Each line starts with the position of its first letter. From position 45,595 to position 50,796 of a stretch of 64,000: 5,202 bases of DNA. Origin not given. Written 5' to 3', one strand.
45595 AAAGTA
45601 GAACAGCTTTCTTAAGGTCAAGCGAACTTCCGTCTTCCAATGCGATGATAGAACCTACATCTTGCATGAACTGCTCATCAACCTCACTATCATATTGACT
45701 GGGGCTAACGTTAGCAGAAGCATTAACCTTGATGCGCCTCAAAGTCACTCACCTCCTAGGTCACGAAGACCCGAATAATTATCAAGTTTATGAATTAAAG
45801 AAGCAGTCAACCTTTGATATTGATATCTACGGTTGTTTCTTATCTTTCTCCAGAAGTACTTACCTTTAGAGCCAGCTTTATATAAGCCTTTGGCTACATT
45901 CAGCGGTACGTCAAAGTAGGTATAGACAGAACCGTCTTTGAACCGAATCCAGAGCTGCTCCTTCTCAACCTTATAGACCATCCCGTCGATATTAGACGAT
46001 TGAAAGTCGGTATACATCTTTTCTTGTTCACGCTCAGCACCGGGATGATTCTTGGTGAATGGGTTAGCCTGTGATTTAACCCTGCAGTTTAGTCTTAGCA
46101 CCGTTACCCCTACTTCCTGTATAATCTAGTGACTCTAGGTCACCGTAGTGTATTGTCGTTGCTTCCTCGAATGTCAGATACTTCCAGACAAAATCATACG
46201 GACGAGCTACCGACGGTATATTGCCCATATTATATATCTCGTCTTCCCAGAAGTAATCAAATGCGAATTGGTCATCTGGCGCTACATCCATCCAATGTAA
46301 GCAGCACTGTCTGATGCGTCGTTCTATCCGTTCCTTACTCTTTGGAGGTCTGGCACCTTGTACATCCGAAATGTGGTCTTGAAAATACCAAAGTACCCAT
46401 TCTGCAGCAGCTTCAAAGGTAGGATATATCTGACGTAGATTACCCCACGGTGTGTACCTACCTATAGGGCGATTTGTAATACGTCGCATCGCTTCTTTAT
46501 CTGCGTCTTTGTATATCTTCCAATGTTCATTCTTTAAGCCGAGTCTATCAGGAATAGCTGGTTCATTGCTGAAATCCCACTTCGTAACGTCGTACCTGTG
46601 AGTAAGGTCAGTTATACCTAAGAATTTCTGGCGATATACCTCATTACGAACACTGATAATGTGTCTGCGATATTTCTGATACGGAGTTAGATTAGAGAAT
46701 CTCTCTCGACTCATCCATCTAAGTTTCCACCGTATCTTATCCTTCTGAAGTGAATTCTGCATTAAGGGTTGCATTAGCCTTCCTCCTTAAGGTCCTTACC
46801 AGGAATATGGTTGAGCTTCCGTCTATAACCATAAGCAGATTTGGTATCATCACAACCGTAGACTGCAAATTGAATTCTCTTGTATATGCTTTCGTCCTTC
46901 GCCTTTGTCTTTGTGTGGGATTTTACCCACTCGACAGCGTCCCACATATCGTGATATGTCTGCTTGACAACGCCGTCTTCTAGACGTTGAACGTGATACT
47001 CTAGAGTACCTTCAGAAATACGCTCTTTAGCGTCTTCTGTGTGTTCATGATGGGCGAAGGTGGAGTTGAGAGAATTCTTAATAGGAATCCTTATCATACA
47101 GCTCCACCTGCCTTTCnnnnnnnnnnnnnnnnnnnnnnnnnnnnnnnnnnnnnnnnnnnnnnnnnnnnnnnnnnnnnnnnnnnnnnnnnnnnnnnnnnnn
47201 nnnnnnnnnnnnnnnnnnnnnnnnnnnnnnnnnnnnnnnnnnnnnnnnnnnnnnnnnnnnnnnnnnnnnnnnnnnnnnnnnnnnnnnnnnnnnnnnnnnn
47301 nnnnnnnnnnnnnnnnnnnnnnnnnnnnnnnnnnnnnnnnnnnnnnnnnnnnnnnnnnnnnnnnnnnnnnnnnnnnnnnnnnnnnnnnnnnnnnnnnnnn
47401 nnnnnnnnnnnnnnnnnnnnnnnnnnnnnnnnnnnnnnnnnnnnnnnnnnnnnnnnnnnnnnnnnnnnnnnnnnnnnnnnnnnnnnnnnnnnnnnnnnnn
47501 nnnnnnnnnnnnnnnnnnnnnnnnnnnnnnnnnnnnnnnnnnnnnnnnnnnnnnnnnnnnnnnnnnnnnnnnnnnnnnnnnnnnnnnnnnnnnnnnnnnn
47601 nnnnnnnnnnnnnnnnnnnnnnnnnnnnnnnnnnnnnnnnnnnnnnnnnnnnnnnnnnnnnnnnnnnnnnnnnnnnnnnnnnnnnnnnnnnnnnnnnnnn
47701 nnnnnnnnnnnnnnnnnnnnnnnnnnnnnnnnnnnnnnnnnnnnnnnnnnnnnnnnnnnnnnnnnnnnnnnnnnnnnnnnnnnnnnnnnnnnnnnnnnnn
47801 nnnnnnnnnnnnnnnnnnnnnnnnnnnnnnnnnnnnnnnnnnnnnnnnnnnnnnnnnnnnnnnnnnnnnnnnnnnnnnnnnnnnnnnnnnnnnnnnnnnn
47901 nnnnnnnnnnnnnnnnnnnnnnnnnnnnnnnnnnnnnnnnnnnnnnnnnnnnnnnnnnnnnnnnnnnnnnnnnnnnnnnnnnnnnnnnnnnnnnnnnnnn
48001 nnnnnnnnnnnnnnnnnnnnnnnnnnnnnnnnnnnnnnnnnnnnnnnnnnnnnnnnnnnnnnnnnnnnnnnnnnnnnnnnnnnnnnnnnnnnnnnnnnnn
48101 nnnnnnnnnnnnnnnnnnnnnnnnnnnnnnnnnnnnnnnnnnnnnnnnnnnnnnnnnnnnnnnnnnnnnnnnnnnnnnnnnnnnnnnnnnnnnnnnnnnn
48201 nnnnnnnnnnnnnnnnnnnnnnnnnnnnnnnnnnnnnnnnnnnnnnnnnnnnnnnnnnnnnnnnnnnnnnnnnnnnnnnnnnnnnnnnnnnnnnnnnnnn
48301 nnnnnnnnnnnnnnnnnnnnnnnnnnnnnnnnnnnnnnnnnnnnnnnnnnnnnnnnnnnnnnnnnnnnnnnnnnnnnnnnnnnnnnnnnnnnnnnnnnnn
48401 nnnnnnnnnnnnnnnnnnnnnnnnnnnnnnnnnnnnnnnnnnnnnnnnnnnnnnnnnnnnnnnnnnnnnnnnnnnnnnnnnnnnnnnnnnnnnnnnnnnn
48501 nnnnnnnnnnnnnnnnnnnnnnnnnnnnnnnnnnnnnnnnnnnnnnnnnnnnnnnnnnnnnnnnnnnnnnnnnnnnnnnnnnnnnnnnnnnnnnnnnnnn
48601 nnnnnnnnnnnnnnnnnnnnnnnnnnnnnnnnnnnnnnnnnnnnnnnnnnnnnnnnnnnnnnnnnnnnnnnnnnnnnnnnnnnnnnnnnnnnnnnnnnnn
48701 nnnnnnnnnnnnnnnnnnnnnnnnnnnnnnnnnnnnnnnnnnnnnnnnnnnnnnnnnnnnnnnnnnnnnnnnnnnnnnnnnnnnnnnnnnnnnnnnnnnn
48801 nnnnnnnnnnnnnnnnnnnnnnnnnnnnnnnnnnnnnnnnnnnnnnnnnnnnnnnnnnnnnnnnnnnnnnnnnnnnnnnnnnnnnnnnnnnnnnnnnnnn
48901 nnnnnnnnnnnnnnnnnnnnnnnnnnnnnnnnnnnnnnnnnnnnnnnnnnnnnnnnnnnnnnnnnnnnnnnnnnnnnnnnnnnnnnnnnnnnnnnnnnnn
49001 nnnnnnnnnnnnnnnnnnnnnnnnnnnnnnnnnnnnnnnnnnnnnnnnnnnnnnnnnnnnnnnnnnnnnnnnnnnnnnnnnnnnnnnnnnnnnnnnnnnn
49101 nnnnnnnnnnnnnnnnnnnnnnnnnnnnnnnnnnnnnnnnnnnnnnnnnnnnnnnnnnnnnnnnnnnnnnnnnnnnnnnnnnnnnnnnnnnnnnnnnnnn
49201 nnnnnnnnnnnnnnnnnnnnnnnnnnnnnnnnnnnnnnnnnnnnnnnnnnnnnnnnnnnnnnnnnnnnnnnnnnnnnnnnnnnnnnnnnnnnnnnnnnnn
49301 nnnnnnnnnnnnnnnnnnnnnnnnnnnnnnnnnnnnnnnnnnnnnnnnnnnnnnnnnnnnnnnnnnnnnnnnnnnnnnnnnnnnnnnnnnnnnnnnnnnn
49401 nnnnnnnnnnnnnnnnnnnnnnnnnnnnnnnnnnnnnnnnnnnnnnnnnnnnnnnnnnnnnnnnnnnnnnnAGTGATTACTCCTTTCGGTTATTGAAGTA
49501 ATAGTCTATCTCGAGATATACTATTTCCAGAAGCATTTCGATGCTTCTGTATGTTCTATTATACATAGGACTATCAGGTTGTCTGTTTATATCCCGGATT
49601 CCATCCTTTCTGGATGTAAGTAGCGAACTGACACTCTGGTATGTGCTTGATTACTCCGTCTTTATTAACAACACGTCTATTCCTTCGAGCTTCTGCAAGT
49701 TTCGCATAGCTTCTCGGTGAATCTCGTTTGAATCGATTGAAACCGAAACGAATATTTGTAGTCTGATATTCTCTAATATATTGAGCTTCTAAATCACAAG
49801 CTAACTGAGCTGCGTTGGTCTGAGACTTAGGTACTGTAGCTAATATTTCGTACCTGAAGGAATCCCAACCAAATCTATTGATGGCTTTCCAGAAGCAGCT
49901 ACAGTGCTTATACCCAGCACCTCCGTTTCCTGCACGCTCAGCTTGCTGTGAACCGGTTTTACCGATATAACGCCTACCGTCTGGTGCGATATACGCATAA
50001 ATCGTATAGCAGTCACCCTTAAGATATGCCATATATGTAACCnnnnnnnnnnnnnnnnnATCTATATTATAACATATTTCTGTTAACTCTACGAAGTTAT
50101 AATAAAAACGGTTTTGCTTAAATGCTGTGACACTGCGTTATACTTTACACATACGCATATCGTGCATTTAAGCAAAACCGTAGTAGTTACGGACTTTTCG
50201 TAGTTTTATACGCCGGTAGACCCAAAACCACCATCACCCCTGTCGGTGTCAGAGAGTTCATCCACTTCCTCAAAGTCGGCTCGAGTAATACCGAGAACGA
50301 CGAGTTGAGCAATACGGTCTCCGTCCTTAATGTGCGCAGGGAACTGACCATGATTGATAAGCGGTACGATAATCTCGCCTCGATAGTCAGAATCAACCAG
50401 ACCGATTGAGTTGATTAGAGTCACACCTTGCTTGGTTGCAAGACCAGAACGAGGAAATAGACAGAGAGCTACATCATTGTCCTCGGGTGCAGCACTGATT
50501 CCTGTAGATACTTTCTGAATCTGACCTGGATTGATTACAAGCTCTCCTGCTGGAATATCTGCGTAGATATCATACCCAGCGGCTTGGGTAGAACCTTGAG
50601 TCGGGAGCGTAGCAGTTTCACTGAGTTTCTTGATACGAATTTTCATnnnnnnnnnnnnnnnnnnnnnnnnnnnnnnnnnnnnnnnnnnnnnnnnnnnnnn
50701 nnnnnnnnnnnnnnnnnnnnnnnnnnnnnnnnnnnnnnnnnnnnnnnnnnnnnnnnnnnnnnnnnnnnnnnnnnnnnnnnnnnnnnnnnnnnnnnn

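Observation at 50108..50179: Recurrent intergenic cassette: long inverted-repeat arms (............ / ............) bracketing an AT-rich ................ core at module boundaries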

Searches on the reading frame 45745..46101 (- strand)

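Call 59: search_protein_families(library=pfam, proteins=[window:45745-46101:-], max_evalue=0.01)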
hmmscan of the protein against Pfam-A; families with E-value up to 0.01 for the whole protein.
window:45745-46101:- (118 aa): 1 family
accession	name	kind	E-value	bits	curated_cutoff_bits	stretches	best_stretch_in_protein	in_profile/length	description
PF13619.11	KTSC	-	8.4e-19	67.5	25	1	34-90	1-57/58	KTSC domain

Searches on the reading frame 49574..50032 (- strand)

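Call 9: search_protein_families(library=phrogs, proteins=[window:49574-50032:-], max_evalue=0.001)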
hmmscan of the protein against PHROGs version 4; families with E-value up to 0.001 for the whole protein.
window:49574-50032:- (152 aa): 4 families
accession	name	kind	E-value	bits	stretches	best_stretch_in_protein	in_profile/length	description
phrog_314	-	DNA, RNA and nucleotide metabolism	7.9e-09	36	1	9-106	179-274/574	homing endonuclease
phrog_7168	-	DNA, RNA and nucleotide metabolism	2e-06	28.5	1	11-100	4-93/284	homing endonuclease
phrog_5123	-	DNA, RNA and nucleotide metabolism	8.2e-05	23.6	1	16-105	10-95/152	homing endonuclease with GIY-YIG motif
phrog_19446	-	DNA, RNA and nucleotide metabolism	0.00098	19.7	0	18-122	12-119/254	homing endonuclease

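Call 10: search_protein_families(library=pfam, proteins=[window:49574-50032:-], max_evalue=0.001)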
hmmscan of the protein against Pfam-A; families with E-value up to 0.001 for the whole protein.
window:49574-50032:- (152 aa): 0 families

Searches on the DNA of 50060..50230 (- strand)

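Call 37: search_dna_similar(query=window:50104-50185:-, collection=phages, mode=distant, max_evalue=10, max_rows=20)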
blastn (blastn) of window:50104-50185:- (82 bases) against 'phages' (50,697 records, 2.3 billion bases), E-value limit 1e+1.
Records with a match: 2; places in all: 2; records where one place covers at least 80% of the query: 0.
Best place of each record, by identity: 95-99% 1; 90-95% 1.
By first word of the organism name: phage 1; Bacteriophage 1.
By host as written in the record: - 2.
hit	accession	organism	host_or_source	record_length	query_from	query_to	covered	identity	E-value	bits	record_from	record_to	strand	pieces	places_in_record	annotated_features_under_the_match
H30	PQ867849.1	phage HSd1-k141_2165608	Crassostrea hongkongensis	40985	41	63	28%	91.3%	8e+0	34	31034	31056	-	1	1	hypothetical protein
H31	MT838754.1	Bacteriophage sp.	human fecal samples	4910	43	63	26%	95.2%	8e+0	35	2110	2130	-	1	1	record has no annotation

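Call 84: search_rna_families(source=window, start=50060, end=50230, threshold=evalue, max_evalue=10)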
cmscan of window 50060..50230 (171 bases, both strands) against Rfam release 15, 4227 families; matches with E-value up to 10: 17.
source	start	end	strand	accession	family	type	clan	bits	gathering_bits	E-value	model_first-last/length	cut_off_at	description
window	50109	50180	-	RF03747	mir-4536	Gene; miRNA;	-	22.5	76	0.044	1-88/88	no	mir-4536 microRNA precursor family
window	50100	50189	+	RF00245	mir-19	Gene; miRNA;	CL00110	20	50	0.11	1-79/79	no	mir-19 microRNA precursor family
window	50107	50184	+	RF01026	MIR828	Gene; miRNA;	-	19.7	69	0.16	3-115/115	no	MIR828 microRNA precursor family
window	50099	50190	-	RF00877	mir-592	Gene; miRNA;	-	17.6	67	0.24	1-88/88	no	mir-592 microRNA precursor family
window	50100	50189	-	RF00245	mir-19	Gene; miRNA;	CL00110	17.5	50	0.49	1-79/79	no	mir-19 microRNA precursor family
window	50105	50184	+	RF00735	mir-367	Gene; miRNA;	-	16.4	54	0.42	1-68/68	no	mir-367 microRNA precursor family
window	50099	50187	-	RF03709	MIR1878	Gene; miRNA;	-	16.2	70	1.4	1-100/100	no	MIR1878 microRNA precursor family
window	50105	50184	-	RF00735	mir-367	Gene; miRNA;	-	16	54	0.53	1-68/68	no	mir-367 microRNA precursor family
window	50123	50148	+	RF01106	SBWMV1_UPD-PKb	Cis-reg;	-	15.3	38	4.7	1-25/25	no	Pseudoknot of upstream pseudoknot domain (UPD) of the 3'UTR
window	50087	50203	-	RF03601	MIR7993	Gene; miRNA;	-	14.4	100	4.8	1-138/138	no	MIR7993 microRNA precursor family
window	50112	50177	-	RF03403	mir-5366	Gene; miRNA;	-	14.3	73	1.8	1-71/71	no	mir-5366 microRNA precursor family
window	50060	50122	+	RF01235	snR68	Gene; snRNA; snoRNA; CD-box;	CL00079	14.3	80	4.4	73-137/137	5'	Small nucleolar RNA snR68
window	50110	50151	+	RF03840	mir-3064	Gene; miRNA;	-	14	76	1.7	1-67/67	no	mir-3064 microRNA precursor family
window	50108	50181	+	RF03728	MIR1511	Gene; miRNA;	-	13.6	100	5.7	1-85/85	no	MIR1511 microRNA precursor family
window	50106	50183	-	RF03711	mir-784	Gene; miRNA;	-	13.3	94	4.6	1-77/77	no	mir-784 microRNA precursor family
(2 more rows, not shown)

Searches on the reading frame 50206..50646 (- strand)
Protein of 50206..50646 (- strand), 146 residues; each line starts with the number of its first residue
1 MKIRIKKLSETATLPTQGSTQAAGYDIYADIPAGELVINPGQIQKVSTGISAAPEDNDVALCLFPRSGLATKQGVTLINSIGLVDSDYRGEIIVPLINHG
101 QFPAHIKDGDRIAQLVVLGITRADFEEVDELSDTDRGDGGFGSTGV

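Call 9: search_protein_families(library=phrogs, proteins=[window:50206-50646:-], max_evalue=0.001)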
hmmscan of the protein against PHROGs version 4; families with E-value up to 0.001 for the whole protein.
window:50206-50646:- (146 aa): 2 families
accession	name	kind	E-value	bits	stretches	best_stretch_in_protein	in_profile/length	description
phrog_135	-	DNA, RNA and nucleotide metabolism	3.9e-57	195.8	1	2-146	146-291/463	dUTPase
phrog_1663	-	DNA, RNA and nucleotide metabolism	1.2e-06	28.9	1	57-118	132-192/303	dCTP deaminase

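Call 10: search_protein_families(library=pfam, proteins=[window:50206-50646:-], max_evalue=0.001)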
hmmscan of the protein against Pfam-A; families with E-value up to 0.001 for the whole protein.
window:50206-50646:- (146 aa): 2 families
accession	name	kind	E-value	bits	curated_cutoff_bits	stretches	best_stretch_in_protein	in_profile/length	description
PF00692.24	dUTPase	-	5e-29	101.1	22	1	12-145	3-129/129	dUTPase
PF22769.1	DCD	-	3.9e-05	24.2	27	1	57-116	91-149/153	dCTP deaminase-like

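Call 66: find_related_loci(query=window:50206-50646:-, collection=viral_contigs, flank=1200)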
Query window:50206-50646:- (146 aa) in viral_contigs; peptide patterns used: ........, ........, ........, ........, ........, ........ (x = any residue, [..] = any of these).
599 stretches matched a pattern (row limit reached: there are more); 592 encode a relative of the query (tblastn E <= 1e-3); the best 80 are kept; 80 distinct loci.
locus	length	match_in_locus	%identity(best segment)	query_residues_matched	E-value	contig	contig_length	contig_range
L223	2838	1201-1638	80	1-146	1e-77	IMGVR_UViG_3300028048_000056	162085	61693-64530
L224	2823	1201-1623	79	5-145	4e-73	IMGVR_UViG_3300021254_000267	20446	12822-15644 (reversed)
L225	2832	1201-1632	50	1-146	1e-39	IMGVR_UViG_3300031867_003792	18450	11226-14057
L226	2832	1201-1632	50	1-145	3e-39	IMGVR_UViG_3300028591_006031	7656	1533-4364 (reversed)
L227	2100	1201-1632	50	1-145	2e-38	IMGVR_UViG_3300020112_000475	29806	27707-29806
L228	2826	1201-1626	49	1-145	3e-38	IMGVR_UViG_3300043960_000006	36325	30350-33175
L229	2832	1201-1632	50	1-145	5e-38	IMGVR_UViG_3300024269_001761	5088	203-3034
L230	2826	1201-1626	47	3-146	2e-37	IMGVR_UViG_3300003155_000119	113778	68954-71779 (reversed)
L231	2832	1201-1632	50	1-144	1e-37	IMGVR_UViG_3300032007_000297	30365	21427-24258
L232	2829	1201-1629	49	3-145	1e-37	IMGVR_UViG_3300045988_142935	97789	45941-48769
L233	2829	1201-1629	48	2-146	1e-36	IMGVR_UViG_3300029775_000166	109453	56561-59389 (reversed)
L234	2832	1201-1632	51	1-146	6e-37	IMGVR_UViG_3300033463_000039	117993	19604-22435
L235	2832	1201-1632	48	1-146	6e-37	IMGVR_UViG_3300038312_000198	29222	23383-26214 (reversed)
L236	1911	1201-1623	49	1-145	1e-36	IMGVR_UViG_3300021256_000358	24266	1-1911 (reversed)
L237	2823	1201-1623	49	1-145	1e-36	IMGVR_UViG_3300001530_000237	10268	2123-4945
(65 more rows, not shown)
